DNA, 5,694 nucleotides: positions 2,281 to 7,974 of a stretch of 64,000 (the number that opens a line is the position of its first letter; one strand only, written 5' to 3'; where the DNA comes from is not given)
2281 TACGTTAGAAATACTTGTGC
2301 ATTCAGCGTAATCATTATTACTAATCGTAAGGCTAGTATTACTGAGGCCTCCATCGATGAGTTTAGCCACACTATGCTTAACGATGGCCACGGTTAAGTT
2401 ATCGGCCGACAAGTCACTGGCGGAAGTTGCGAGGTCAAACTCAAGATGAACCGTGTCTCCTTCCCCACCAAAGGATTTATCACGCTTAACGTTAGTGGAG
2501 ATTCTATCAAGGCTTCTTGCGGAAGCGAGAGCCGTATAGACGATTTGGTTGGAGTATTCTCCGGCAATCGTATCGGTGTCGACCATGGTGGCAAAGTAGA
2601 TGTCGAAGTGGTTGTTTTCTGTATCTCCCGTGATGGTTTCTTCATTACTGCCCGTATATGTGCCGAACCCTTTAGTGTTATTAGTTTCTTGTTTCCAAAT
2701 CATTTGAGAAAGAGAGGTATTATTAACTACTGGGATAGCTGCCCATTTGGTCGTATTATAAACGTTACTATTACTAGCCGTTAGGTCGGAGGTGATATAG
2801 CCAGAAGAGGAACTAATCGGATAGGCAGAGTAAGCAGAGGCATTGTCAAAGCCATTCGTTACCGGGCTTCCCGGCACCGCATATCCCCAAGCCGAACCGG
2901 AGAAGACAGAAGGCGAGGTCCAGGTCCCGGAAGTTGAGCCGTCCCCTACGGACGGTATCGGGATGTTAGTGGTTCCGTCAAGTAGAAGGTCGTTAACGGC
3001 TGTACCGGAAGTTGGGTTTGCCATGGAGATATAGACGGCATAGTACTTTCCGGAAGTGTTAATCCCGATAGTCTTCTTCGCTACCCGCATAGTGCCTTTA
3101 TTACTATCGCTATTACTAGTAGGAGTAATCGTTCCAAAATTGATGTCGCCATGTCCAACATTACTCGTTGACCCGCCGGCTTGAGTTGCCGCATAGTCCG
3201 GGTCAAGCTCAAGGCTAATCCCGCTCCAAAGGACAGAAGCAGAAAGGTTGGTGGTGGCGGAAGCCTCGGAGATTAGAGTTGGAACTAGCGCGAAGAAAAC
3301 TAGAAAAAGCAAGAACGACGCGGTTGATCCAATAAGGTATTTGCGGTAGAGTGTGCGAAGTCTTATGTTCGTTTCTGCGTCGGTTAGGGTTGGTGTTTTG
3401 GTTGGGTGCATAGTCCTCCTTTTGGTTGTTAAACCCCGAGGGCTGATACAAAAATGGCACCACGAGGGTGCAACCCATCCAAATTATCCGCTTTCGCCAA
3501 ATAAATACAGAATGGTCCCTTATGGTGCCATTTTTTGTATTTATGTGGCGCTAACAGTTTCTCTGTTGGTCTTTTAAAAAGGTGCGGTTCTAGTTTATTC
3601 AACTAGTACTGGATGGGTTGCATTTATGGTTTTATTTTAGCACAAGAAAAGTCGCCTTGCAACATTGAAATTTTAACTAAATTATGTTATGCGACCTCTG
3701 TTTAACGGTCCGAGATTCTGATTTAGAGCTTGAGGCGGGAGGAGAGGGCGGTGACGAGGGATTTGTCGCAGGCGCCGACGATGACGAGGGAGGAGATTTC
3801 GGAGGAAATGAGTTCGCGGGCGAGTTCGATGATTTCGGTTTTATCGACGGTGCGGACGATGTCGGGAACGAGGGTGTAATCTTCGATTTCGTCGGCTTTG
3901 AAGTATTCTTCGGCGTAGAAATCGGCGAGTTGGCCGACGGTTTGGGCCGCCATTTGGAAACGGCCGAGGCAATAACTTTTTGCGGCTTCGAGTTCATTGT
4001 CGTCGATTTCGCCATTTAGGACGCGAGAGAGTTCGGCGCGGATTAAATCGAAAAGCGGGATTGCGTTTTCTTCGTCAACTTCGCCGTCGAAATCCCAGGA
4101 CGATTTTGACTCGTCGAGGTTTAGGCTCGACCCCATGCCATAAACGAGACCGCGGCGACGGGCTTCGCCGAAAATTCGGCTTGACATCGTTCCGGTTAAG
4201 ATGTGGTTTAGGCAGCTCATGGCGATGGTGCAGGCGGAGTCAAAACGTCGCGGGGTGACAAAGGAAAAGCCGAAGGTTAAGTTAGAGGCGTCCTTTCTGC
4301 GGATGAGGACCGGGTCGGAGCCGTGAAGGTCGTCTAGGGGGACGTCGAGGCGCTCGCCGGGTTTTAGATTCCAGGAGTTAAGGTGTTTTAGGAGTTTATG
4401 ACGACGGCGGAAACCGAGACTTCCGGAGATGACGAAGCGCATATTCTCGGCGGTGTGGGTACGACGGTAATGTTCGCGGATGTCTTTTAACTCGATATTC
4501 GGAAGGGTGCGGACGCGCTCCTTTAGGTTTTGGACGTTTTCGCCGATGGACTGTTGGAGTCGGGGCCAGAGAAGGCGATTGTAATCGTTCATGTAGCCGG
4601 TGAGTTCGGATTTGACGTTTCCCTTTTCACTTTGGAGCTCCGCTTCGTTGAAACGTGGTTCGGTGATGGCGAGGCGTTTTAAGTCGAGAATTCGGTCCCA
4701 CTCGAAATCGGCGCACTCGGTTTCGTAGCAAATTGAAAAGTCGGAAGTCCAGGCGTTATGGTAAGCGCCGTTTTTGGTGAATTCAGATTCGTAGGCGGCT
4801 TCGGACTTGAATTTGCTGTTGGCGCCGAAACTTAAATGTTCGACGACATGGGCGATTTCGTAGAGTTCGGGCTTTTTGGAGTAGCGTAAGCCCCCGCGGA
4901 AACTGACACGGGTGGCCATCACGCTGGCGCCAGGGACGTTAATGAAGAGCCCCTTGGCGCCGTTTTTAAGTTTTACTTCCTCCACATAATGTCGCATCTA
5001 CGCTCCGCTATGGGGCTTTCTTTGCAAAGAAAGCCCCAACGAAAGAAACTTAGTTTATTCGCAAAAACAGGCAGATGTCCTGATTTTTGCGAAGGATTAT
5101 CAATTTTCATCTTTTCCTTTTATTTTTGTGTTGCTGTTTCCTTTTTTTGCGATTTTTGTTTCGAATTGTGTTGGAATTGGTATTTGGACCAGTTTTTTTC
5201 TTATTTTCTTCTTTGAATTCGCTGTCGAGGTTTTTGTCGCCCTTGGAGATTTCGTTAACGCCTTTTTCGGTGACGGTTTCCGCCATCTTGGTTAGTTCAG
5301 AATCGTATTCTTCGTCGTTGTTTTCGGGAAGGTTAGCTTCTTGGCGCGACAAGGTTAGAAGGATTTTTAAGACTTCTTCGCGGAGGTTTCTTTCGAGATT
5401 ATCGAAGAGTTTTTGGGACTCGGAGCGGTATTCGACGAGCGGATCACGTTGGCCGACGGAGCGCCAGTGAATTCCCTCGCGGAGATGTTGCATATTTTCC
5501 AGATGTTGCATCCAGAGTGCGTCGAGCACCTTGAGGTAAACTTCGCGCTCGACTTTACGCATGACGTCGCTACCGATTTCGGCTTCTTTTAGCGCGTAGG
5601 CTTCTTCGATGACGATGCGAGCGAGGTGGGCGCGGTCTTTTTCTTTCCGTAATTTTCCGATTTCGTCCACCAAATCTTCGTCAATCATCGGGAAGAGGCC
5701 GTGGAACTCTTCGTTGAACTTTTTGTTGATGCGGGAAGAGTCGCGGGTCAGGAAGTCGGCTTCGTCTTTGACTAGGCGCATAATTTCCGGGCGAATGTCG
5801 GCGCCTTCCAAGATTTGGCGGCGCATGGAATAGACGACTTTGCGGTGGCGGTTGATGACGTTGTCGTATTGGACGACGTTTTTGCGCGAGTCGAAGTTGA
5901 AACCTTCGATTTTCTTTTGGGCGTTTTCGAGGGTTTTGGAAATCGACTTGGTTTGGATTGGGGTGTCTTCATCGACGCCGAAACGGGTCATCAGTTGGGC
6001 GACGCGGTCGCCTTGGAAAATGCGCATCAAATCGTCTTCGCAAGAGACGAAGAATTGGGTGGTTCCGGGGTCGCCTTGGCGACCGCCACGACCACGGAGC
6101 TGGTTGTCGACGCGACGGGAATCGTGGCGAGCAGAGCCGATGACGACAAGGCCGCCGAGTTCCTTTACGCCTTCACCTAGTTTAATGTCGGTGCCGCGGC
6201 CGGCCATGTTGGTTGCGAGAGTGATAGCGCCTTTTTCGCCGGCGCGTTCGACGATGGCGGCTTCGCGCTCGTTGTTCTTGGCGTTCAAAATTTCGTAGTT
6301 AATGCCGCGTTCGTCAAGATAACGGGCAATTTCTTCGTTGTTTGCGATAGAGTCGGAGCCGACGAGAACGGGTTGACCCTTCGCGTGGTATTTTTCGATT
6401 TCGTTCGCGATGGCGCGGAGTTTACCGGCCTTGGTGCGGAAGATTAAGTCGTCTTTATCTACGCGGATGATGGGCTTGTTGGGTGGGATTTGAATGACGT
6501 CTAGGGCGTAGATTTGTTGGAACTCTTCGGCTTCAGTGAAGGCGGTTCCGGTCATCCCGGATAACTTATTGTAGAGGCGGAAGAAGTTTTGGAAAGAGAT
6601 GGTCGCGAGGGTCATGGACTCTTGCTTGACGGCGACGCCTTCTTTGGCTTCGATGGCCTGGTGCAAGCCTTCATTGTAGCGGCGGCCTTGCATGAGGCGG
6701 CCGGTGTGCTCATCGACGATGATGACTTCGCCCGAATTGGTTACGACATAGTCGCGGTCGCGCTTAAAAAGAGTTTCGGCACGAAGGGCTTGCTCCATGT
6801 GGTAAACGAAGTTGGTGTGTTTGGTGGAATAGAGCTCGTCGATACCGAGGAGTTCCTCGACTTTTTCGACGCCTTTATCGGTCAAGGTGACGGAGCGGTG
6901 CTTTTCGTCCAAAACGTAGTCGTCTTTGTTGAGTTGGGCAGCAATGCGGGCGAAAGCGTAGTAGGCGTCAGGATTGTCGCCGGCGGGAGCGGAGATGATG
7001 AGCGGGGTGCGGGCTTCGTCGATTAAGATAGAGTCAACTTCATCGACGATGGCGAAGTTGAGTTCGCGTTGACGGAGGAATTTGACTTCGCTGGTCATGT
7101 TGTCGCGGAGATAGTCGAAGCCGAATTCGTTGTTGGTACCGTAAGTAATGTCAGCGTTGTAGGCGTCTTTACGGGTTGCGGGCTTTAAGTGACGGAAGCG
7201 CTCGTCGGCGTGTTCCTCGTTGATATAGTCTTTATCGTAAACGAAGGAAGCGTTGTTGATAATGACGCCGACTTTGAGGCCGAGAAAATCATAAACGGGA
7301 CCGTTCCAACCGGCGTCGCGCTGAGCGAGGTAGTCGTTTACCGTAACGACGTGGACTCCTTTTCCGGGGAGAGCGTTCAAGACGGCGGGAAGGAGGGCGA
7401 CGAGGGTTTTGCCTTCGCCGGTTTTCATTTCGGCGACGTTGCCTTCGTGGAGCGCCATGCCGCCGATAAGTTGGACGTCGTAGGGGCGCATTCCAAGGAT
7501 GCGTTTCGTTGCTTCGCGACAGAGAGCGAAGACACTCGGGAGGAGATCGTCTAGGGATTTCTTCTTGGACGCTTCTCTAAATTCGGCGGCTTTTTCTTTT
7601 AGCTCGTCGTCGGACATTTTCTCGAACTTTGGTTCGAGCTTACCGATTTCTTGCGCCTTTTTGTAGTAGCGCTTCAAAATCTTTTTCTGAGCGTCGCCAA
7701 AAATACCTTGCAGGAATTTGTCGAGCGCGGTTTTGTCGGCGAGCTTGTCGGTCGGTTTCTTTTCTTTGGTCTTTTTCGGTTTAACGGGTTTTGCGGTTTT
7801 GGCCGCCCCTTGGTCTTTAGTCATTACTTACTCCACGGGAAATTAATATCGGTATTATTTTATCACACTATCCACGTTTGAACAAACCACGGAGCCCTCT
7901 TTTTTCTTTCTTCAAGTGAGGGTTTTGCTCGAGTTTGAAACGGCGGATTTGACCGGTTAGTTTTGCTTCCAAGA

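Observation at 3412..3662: Conserved structured 5' leader upstream of both surface-protein paralogs with a compensatory base-pair change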

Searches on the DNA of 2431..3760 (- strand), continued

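Call 81: search_with_rna_model(model_id=R1, sources=[L101, L102, L103, L104, L105, L106, L107, L108, L109, L110, L111, L112, L113, L114, L115, L116, L117, L118, L119, L120, L121, L122, L123, L124, L125, L126, L127, L128, L129, L130, L131, L132], max_evalue=0.01)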
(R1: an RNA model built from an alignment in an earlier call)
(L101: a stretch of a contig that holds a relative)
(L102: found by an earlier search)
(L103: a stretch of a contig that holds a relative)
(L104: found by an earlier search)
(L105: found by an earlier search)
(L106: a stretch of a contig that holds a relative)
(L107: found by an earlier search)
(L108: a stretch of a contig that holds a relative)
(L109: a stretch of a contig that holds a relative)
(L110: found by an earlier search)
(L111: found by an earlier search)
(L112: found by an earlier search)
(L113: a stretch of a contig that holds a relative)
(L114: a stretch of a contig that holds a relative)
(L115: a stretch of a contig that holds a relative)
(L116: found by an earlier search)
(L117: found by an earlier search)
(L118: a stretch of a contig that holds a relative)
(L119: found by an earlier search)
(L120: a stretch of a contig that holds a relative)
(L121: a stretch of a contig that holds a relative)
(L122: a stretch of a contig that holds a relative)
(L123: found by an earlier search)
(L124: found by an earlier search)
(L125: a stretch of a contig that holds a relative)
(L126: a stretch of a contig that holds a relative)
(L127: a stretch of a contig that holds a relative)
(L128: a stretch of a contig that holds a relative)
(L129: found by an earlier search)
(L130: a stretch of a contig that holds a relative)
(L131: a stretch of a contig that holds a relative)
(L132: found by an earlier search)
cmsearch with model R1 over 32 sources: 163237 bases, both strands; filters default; matches with E-value up to 0.01: 28.
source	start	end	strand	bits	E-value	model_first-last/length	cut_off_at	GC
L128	6057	6152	+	76.2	1e-18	1-97/97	no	0.38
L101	6856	6948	-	58.3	1.5e-13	1-97/97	no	0.48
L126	4017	4109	-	57.8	2.1e-13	1-97/97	no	0.48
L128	6057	6152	-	38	1e-07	1-97/97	no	0.38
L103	101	136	+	32.2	4.9e-06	1-97/97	no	0.5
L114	11587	11622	-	31.9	5.9e-06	1-97/97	no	0.58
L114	11587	11622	+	31.9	5.9e-06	1-97/97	no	0.58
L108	1069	1104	+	29.4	3.1e-05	1-97/97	no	0.58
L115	1433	1468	-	29.4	3.2e-05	1-97/97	no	0.5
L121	909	944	+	29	4.1e-05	1-97/97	no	0.44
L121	909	944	-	28.5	5.8e-05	1-97/97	no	0.44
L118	1551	1586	-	25.7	0.00037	1-97/97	no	0.44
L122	792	827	-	25.6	0.0004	1-97/97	no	0.5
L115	1433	1468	+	25.5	0.00043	1-97/97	no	0.5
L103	101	136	-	25.3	0.0005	1-97/97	no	0.5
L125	2302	2337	+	24.3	0.00092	1-97/97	no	0.44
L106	603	715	+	24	0.0011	1-97/97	no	0.46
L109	3709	3744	+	23.9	0.0012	1-97/97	no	0.56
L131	2504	2539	-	23.5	0.0016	1-97/97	no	0.44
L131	2504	2539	+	23.2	0.0019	1-97/97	no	0.44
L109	3709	3744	-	22.8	0.0025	1-97/97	no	0.56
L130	9591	9626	-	22.6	0.0028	1-97/97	no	0.53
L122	792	827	+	22.6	0.003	1-97/97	no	0.5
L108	1069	1104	-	22.6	0.003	1-97/97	no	0.58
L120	934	969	-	22.2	0.0038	1-97/97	no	0.58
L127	122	157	-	21.3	0.0071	1-97/97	no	0.5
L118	1551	1586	+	21.1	0.0078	1-97/97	no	0.44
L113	348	440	-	21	0.0084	1-97/97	no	0.6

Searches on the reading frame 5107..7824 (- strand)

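Call 14: search_protein_families(library=pfam, proteins=[window:5107-7824:-], max_evalue=0.01)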
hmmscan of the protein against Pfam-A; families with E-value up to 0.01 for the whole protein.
window:5107-7824:- (905 aa): 6 families
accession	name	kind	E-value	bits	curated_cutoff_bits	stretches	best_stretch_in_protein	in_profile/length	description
PF07517.20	SecA_DEAD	-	4.1e-121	404.1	24.6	1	39-436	2-290/290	SecA DEAD-like domain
PF21090.3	P-loop_SecA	-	2.1e-66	223.9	27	2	451-551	1-101/205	SecA P-loop domain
PF07516.18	SecA_SW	-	1.9e-52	178.7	26.7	1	622-825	1-199/200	SecA Wing and Scaffold domain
PF01043.26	SecA_PP_bind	-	1.1e-39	135.9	23.5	1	286-392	4-110/110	SecA preprotein cross-linking domain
PF00271.37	Helicase_C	-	0.00039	21.1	23.5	1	468-584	2-110/110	Helicase conserved C-terminal domain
PF00270.35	DEAD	-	0.0027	17.9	26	1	129-267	17-130/167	DEAD/DEAH box helicase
